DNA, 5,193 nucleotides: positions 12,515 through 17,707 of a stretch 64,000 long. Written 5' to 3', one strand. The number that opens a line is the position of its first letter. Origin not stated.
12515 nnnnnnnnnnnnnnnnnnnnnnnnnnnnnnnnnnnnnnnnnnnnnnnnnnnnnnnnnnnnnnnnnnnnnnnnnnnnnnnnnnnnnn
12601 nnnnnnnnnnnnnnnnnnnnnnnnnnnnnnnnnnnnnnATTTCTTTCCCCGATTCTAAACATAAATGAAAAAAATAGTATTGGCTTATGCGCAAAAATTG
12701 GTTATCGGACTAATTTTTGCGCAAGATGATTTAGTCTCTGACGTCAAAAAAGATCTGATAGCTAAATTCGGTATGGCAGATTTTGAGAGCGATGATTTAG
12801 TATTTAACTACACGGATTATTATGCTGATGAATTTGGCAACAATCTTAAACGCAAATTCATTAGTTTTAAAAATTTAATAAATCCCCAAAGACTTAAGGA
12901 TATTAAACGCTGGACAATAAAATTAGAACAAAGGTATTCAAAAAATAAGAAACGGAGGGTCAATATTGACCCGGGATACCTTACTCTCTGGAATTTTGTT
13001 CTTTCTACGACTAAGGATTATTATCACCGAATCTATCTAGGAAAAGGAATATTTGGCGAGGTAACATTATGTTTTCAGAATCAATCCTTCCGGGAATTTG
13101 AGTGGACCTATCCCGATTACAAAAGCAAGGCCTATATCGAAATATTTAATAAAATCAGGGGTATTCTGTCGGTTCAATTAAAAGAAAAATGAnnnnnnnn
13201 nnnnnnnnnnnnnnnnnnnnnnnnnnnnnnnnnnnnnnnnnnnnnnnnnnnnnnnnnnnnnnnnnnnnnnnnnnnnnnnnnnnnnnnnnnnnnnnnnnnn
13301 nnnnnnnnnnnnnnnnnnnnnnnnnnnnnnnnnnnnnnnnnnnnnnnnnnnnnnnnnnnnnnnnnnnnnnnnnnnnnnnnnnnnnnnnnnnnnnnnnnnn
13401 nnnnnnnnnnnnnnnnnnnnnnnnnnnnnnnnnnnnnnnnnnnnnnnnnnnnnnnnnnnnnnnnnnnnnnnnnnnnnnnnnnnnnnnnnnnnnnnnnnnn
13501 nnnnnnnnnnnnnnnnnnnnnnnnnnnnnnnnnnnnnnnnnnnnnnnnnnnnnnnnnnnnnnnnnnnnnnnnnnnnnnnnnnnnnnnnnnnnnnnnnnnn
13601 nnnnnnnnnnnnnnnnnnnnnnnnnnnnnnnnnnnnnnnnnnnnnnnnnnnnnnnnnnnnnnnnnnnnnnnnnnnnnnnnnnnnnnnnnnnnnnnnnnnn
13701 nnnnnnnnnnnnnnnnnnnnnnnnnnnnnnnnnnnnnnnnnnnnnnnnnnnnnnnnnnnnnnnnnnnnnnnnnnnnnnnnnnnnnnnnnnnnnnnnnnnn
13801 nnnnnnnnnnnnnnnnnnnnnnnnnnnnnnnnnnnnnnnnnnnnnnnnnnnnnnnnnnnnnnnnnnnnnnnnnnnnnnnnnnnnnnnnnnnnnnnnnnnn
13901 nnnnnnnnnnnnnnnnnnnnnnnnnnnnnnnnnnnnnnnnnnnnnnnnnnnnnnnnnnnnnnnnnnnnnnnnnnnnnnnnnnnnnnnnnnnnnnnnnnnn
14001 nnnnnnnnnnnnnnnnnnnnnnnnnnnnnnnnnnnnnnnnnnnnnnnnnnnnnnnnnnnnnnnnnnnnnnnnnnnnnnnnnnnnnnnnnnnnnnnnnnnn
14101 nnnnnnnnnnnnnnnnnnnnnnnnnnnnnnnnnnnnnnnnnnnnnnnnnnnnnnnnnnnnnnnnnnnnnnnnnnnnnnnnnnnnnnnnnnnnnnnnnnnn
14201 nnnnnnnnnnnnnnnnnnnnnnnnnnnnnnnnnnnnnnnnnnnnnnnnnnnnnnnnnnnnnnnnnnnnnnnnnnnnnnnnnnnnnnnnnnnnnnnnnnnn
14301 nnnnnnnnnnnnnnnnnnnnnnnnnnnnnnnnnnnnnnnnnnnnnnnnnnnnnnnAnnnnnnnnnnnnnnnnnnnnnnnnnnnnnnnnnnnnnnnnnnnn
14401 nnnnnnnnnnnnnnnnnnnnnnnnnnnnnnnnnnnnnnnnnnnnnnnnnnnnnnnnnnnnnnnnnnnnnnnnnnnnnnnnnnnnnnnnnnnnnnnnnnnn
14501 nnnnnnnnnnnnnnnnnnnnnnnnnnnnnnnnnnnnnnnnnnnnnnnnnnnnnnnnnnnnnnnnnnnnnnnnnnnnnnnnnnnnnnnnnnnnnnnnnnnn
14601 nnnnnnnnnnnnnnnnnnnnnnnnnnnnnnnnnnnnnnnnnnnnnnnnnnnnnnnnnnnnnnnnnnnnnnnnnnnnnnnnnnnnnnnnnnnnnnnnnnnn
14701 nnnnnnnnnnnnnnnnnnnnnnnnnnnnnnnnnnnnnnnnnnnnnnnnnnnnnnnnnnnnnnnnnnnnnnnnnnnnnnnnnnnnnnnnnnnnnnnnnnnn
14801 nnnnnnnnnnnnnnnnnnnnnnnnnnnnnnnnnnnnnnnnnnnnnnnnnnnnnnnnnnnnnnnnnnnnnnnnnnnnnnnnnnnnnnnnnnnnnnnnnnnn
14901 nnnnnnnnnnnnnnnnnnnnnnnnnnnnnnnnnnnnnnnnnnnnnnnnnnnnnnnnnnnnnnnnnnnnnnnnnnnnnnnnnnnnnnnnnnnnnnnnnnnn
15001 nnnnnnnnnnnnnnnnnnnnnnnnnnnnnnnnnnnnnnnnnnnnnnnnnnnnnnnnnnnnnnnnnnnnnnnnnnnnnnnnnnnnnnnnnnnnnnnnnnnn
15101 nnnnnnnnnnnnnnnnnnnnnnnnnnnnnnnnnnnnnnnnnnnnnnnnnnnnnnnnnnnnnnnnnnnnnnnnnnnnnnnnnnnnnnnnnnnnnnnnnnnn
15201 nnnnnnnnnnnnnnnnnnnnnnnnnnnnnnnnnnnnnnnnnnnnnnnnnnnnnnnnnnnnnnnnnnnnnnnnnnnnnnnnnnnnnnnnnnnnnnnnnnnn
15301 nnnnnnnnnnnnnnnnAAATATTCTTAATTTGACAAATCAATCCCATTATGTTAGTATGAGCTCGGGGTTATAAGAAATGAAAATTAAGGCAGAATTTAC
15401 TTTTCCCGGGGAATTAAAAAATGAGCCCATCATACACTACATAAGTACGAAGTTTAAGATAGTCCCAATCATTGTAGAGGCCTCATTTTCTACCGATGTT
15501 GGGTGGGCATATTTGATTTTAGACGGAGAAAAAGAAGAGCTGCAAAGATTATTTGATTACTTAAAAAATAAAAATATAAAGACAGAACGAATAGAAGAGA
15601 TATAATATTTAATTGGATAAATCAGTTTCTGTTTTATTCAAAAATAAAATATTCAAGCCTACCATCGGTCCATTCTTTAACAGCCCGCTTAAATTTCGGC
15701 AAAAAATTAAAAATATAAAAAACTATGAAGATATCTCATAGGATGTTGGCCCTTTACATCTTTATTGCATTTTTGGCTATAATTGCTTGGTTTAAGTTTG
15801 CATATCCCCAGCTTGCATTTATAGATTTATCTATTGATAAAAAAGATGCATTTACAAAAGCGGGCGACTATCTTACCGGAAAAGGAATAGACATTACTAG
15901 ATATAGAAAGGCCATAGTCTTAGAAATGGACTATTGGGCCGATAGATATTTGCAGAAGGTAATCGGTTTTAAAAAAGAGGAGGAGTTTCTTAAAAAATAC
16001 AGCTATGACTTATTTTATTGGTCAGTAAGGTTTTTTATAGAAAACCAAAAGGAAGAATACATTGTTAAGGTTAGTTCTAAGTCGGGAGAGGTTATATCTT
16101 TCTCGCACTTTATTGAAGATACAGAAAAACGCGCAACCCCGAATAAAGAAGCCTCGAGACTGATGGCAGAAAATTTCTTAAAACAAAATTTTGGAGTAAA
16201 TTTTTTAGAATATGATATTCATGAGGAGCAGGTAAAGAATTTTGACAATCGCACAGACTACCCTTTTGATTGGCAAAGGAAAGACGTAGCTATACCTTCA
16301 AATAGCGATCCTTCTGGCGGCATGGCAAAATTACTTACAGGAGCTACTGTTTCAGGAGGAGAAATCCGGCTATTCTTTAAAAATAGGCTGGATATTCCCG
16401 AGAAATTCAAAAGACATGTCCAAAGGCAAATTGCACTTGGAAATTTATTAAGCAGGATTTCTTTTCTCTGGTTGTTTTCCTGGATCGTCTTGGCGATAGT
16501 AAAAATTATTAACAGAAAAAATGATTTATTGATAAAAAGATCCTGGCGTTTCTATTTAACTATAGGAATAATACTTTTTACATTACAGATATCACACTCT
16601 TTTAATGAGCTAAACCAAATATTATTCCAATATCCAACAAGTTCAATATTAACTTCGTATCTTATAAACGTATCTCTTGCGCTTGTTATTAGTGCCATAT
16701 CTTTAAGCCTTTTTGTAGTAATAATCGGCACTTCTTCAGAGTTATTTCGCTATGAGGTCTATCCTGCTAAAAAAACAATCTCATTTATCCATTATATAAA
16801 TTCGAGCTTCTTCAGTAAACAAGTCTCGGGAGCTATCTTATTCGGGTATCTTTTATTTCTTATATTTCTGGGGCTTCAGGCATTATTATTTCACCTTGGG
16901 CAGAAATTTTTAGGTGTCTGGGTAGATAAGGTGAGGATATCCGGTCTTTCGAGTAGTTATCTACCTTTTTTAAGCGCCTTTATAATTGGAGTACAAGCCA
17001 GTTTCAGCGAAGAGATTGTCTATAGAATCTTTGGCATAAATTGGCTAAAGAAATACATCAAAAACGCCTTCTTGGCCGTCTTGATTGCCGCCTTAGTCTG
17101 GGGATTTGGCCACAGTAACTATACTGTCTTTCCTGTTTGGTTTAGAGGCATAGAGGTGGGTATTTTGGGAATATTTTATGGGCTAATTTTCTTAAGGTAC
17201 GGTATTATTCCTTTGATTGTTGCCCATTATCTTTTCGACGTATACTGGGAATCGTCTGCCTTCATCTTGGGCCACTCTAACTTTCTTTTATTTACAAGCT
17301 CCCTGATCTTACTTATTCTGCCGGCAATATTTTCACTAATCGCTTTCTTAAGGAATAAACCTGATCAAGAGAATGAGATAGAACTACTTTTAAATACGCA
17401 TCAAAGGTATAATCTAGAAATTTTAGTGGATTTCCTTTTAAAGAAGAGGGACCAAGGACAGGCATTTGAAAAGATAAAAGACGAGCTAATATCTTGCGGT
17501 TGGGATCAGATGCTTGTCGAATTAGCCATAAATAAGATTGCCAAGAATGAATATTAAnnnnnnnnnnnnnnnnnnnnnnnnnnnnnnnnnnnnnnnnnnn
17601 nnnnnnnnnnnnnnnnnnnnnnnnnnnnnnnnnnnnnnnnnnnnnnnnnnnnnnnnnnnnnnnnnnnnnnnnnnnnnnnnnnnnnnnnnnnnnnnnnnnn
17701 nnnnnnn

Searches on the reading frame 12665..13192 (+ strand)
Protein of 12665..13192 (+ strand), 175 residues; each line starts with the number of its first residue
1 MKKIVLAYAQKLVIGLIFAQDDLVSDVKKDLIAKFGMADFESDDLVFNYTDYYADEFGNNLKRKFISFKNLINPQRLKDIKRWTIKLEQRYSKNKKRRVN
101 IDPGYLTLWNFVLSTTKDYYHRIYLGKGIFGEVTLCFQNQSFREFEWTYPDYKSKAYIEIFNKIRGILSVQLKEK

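Call 42: search_protein_families(library=pfam, proteins=[window:12665-13192:+], max_evalue=0.00001)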
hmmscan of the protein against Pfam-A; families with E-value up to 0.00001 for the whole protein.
window:12665-13192:+ (175 aa): 1 family
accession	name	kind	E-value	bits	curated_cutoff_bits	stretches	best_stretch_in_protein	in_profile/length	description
PF14385.11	DUF4416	-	7.7e-62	208.5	27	1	10-165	3-159/162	Domain of unknown function (DUF4416)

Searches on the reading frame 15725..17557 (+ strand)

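Call 42: search_protein_families(library=pfam, proteins=[window:15725-17557:+], max_evalue=0.00001)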
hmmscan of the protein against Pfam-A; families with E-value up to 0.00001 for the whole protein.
window:15725-17557:+ (610 aa): 1 family
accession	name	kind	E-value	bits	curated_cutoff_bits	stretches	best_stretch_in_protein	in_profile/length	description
PF02517.21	Rce1-like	-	3.6e-12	46.8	22.4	1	414-506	4-92/93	Type II CAAX prenyl endopeptidase Rce1-like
